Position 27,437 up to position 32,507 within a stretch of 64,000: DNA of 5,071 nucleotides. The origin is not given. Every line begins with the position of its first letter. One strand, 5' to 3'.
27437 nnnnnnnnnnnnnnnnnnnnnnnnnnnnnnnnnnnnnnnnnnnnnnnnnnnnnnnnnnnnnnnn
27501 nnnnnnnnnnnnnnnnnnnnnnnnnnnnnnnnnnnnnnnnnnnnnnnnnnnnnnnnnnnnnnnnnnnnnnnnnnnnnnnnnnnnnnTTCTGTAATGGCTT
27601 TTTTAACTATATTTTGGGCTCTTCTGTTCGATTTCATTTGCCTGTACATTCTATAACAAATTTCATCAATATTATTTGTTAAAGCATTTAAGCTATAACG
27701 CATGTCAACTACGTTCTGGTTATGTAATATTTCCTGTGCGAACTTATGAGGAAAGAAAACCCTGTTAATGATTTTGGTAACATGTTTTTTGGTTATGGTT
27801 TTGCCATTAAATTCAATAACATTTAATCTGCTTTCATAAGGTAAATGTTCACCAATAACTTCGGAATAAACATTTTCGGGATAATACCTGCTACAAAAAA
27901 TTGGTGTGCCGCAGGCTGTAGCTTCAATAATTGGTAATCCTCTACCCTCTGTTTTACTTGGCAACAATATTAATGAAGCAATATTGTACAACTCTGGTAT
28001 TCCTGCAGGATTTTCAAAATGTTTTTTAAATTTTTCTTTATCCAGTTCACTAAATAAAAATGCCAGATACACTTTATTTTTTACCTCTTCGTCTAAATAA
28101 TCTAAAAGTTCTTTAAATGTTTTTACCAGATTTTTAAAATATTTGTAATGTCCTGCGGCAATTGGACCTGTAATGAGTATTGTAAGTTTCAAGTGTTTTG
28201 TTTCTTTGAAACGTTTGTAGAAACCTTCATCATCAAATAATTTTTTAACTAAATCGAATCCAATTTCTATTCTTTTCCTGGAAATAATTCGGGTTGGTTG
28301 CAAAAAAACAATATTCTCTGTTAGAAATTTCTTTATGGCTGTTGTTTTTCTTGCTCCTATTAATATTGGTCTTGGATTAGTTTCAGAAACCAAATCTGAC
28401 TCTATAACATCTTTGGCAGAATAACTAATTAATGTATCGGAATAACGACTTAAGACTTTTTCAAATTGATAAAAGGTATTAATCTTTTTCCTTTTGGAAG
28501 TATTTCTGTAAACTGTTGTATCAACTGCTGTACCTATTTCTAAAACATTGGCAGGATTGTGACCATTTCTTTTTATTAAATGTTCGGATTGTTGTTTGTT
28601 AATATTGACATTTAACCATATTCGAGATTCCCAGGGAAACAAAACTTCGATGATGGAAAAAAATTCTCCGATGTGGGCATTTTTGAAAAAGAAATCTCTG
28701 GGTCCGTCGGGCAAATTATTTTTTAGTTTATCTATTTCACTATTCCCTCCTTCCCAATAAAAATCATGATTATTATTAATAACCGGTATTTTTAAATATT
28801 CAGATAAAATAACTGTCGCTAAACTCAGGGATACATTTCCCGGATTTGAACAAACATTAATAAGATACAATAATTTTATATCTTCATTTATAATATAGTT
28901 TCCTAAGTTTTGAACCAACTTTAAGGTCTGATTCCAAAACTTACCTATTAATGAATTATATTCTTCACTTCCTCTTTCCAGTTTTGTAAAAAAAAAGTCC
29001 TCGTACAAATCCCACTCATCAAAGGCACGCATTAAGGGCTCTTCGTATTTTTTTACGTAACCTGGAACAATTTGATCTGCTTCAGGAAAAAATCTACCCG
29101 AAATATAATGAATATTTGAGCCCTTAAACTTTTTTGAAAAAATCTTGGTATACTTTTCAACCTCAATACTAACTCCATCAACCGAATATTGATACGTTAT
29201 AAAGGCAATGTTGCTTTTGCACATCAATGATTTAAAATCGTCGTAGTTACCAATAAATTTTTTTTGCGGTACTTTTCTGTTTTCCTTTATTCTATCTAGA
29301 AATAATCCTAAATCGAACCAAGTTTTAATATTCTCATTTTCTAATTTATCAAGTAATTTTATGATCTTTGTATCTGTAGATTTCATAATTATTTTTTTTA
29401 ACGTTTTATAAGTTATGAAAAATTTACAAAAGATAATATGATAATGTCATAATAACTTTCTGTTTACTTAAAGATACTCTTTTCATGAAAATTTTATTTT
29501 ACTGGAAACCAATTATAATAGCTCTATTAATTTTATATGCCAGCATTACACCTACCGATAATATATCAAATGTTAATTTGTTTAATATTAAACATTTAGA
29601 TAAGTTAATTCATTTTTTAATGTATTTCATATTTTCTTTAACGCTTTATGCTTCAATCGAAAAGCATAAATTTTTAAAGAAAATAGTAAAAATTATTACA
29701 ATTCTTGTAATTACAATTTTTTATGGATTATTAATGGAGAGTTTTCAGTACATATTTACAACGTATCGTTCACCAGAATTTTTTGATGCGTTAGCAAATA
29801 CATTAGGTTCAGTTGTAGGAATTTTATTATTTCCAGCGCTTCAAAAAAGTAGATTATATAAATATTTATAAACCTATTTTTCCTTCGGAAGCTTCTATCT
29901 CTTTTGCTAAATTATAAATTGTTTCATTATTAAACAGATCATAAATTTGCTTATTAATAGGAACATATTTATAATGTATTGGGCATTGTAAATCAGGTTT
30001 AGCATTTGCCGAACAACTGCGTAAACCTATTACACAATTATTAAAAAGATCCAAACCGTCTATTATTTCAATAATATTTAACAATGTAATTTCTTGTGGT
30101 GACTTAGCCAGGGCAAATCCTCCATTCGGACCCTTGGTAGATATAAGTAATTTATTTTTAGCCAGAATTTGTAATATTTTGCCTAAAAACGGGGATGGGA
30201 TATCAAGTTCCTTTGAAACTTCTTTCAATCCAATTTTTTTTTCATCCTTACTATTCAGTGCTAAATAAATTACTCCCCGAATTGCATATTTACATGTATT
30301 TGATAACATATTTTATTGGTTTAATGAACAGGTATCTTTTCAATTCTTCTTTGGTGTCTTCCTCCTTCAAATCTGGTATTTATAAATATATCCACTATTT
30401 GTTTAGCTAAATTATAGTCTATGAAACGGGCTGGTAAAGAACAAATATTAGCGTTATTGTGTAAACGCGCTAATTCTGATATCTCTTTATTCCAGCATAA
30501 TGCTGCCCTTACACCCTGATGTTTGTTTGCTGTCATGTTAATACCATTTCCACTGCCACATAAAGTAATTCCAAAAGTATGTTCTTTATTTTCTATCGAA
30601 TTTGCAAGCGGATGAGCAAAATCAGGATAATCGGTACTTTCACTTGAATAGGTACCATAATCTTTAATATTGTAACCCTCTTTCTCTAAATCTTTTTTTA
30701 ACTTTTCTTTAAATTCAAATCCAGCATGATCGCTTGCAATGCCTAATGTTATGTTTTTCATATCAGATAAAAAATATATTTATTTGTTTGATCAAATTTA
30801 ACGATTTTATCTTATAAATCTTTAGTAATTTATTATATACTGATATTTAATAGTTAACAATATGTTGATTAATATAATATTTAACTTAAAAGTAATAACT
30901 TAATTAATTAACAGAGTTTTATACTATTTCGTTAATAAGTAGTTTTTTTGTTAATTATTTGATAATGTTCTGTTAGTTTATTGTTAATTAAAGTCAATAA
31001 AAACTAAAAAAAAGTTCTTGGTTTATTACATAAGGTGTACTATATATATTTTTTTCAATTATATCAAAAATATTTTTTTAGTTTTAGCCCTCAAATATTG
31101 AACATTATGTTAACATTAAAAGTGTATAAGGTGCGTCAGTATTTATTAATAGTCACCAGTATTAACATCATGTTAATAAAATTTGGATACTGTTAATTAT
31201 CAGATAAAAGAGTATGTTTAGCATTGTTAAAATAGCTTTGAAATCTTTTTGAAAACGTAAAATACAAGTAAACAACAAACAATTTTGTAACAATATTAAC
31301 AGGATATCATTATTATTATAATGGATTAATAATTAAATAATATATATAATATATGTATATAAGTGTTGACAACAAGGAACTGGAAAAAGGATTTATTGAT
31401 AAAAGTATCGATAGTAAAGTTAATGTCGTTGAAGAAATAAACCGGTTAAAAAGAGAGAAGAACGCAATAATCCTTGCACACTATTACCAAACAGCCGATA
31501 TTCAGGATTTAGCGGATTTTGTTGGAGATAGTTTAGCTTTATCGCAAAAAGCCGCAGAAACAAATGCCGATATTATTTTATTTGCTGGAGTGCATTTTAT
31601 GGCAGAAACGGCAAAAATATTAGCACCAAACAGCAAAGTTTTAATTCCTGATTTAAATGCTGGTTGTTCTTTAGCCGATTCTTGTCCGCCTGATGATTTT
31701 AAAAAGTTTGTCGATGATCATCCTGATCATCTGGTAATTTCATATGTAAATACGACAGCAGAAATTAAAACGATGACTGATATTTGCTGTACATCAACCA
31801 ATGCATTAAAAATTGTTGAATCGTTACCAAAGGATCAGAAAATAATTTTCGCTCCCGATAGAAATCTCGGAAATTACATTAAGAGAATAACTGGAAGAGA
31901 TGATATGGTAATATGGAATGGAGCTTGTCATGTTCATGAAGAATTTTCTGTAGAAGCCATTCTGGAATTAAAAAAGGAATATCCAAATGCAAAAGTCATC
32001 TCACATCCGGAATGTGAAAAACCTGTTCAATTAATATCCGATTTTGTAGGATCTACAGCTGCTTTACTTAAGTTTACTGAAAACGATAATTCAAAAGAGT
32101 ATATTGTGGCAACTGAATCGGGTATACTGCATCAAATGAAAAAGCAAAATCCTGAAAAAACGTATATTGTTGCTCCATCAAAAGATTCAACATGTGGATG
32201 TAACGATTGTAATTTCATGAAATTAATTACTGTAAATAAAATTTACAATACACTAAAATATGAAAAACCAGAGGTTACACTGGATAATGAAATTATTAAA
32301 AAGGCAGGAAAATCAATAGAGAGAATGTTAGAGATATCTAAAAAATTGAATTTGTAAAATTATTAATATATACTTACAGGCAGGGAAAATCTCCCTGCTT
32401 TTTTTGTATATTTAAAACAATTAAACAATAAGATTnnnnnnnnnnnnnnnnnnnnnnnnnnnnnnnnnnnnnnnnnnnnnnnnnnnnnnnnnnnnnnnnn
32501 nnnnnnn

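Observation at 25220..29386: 1388-aa fusion of a GT4-like glycosyltransferase, an unassigned ~450-aa region and a phosphodiester glycosidase domain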

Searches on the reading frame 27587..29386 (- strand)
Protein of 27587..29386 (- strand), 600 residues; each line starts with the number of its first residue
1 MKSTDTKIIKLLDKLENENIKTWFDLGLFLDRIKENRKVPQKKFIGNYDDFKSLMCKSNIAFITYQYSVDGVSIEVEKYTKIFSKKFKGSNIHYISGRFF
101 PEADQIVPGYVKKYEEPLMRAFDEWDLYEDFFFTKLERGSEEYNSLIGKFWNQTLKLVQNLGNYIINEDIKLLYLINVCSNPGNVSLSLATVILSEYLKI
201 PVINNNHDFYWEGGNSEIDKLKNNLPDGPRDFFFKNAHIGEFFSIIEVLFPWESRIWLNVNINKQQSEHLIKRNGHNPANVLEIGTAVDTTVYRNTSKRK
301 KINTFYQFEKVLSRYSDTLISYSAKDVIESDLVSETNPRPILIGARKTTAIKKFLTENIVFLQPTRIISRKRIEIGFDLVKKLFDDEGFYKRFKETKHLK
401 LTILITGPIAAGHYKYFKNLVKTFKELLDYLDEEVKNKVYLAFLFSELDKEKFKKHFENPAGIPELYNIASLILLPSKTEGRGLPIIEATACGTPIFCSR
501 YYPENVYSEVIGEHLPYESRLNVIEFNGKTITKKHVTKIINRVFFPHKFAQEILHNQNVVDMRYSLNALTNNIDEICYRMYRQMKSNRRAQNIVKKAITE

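Call 29: predict_structure(alignment_id=A1)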
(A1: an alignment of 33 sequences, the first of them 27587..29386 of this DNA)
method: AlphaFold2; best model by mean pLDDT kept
length: 600 residues; sequences in the alignment: 33
mean_pLDDT: 80.4   pTM: 0.80
mean pLDDT of the five models: 80.4, 79.3, 74.1, 73.1, 68.7
residues with pLDDT >= 90: 183; 70-90: 301; 50-70: 80; < 50: 36
segments of 3 or more residues with pLDDT < 50: 1-4, 39-41, 209-212, 238-252, 447-450
pLDDT, mean of each block of 10 residues (from residue 1): 66 90 80 62 78 92 87 85 92 95 83 95 84 73 83 95 95 85 82 86 72 63 73 57 45 68 78 78 85 79 79 56 80 69 75 76 77 88 93 87 81 81 93 90 63 54 83 79 77 89 78 91 83 92 88 93 92 92 77 83
secondary structure, 60 per line:
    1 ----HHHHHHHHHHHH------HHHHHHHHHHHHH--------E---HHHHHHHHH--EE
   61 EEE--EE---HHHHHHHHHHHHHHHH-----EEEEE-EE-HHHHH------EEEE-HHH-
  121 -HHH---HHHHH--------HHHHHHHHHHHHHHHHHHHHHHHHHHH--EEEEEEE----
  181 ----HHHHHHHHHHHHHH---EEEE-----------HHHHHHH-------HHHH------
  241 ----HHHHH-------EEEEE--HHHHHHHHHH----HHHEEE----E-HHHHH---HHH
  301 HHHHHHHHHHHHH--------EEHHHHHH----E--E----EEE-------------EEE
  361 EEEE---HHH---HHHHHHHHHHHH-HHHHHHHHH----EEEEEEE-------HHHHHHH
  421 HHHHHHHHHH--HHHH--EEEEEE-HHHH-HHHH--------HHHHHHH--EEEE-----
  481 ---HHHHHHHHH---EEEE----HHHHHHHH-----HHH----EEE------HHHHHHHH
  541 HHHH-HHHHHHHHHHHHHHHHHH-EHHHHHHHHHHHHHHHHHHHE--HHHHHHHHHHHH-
elements in order: H5-16 H23-35 H48-56 E59-63 H71-86 E92-96 H101-105 E112-115 H128-132 H141-167 E170-176 H185-198 E202-205 H217-223 H231-234 H245-249 E257-261 H264-273 E281-283 H290-294 H298-313 H324-329 E342-344 E358-364 H374-385 H387-395 E400-406 H414-430 H433-436 E439-444 H446-449 H451-454 H463-469 E472-475 H484-492 E496-499 H504-511 E524-526 H533-544 H546-563 H566-584 H588-599

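Call 33: fold_search(model_id=the predicted structure, library=pdb)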
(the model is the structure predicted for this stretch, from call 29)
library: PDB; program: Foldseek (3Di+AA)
matches with E <= 10: 1403; with E <= 0.001: 406
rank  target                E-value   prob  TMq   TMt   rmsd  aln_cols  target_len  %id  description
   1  4xsu_B                8.2e-14  1.00  0.48  0.73   6.1       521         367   14  Crystal structure of Anabaena Alr3699/HepE in complex with UDP and glucose (released 2016-01-13)
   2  4xsp_A                1.5e-13  1.00  0.47  0.73   6.1       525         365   14  Crystal structure of Anabaena Alr3699/HepE in complex with UDP (released 2016-01-13)
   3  4xso_A                2.6e-13  1.00  0.47  0.73   6.2       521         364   13  Crystal structure of apo-form Alr3699/HepE from Anabaena sp. strain PCC 7120 (released 2016-01-13)
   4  8uag                  3.0e-13  1.00  0.47  0.58   7.7       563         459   13  Sucrose-phosphate synthase-like protein from Leishmania major (released 2024-12-18)
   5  6tvp_A                5.6e-13  1.00  0.44  0.64   7.7       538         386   12  Structure of Mycobacterium smegmatis alpha-maltose-1-phosphate synthase GlgM (released 2020-04-22)
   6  3c4q_A                6.5e-13  1.00  0.44  0.62   8.2       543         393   12  Structure of the retaining glycosyltransferase MshA : The first step in mycothiol biosynthesis. Organism : Corynebacte (released 2008-04-01)
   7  8vrf_B                8.0e-13  1.00  0.47  0.58   7.6       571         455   14  Sucrose-phosphate synthase-like protein from Leishmania major (released 2025-08-13)
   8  4xsu_A                8.9e-13  1.00  0.47  0.72   6.4       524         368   14  Crystal structure of Anabaena Alr3699/HepE in complex with UDP and glucose (released 2016-01-13)
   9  3mbo_F                8.9e-13  1.00  0.45  0.69   7.8       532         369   13  Crystal Structure of the Glycosyltransferase BaBshA bound with UDP and L-malate (released 2010-09-29)
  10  3c4q_B                1.0e-12  1.00  0.45  0.65   7.8       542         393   11  Structure of the retaining glycosyltransferase MshA : The first step in mycothiol biosynthesis. Organism : Corynebacte (released 2008-04-01)
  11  2r60                  1.1e-12  1.00  0.47  0.59   7.5       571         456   12  Structure of apo Sucrose Phosphate Synthase (SPS) of Halothermothrix orenii (released 2008-06-10)
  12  7mi0                  1.2e-12  1.00  0.47  0.70   7.4       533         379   14  Crystal Structure of Glycosyltransferase from Rickettsia africae ESF-5 (released 2021-04-28)
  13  4xsr_B                1.7e-12  1.00  0.46  0.70   6.9       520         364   13  Crystal structure of Anabaena Alr3699/HepE in complex with UDP-glucose (released 2016-01-13)
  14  3c48_B                2.3e-12  1.00  0.30  0.43  11.8       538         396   12  Structure of the retaining glycosyltransferase MshA: The first step in mycothiol biosynthesis. Organism: Corynebacteri (released 2008-03-25)
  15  9dcm_C                4.0e-12  1.00  0.40  0.47   9.7       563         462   14  Sucrose-phosphate synthase from Leishmania major (released 2025-10-29)
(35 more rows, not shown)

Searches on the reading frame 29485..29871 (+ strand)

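Call 11: search_protein_families(library=pfam, proteins=[window:29485-29871:+], max_evalue=0.001)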
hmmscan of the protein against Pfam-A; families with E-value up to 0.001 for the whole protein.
window:29485-29871:+ (128 aa): 2 families
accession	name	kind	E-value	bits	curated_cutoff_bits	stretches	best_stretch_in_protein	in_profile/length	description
PF04892.17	VanZ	-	3.2e-11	44.4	30.1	1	21-118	36-124/126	VanZ like family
PF09997.14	DUF2238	-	0.00032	21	26.4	1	17-98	38-118/140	Predicted membrane protein (DUF2238)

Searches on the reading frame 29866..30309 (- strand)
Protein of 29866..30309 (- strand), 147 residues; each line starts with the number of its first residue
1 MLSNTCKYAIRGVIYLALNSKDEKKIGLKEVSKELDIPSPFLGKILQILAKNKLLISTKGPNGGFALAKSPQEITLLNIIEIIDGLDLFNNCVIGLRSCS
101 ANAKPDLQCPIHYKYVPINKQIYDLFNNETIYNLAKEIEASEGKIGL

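Call 11: search_protein_families(library=pfam, proteins=[window:29866-30309:-], max_evalue=0.001)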
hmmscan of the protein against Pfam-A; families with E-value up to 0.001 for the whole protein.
window:29866-30309:- (147 aa): 1 family
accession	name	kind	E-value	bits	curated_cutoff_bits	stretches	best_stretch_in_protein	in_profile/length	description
PF02082.26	Rrf2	-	4.1e-24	85.7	30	1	2-136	1-131/132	Iron-dependent Transcriptional regulator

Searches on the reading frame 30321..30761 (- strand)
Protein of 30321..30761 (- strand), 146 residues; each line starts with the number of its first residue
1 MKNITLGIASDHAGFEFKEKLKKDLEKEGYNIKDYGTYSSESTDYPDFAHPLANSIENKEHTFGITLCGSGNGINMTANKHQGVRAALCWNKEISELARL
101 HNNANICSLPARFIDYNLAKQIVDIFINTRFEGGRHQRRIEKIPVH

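Call 11: search_protein_families(library=pfam, proteins=[window:30321-30761:-], max_evalue=0.001)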
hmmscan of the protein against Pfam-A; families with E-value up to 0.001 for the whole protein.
window:30321-30761:- (146 aa): 1 family
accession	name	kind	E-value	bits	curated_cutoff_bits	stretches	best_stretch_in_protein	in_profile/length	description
PF02502.23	LacAB_rpiB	-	4.5e-58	195.6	24.7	1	7-143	2-138/138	Ribose/Galactose Isomerase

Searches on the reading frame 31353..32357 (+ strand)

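Call 11: search_protein_families(library=pfam, proteins=[window:31353-32357:+], max_evalue=0.001)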
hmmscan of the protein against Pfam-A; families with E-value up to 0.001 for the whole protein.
window:31353-32357:+ (334 aa): 1 family
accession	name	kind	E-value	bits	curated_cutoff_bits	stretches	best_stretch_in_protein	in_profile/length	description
PF02445.21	NadA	-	6.1e-124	413.4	27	1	27-327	1-295/295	Quinolinate synthetase A protein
